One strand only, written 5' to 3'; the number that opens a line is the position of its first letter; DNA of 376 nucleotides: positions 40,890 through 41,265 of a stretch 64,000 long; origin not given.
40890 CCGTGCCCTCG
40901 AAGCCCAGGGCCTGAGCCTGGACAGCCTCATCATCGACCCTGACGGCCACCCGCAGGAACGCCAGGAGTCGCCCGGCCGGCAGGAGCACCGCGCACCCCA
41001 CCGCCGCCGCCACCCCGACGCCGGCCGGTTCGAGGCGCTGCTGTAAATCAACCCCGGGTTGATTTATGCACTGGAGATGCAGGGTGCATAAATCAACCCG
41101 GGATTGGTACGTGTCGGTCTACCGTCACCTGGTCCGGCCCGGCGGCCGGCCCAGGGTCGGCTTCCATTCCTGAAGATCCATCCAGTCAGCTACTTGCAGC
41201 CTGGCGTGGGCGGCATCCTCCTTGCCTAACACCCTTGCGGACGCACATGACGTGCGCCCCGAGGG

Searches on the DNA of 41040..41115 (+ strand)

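Call 70: search_dna_similar(query=window:41040-41115:+, collection=plasmids, mode=distant, max_evalue=1, max_rows=15)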
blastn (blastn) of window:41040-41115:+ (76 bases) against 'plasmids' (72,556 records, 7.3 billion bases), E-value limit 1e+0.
Records with a match: 2; places in all: 2; records where one place covers at least 80% of the query: 0.
Best place of each record, by identity: 90-95% 2.
By first word of the organism name: Acetobacter 1; Escherichia 1.
By predicted mobility (MOB-suite, as given by PLSDB): mobilizable 1; non-mobilizable 1.
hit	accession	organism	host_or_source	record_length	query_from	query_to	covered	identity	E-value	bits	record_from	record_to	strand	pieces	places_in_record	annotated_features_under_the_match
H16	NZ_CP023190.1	Acetobacter pomorum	Drosophila melanogaster,isolation,gut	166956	6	31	34%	92.3%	6e-1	39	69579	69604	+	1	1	yfdE: CoA:oxalate CoA-transferase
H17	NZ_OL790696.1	Escherichia coli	-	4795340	11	36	34%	92.3%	6e-1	39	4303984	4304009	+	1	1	none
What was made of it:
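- Tried and rejected: The only plasmid hits were chance or coding matches (call 70).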
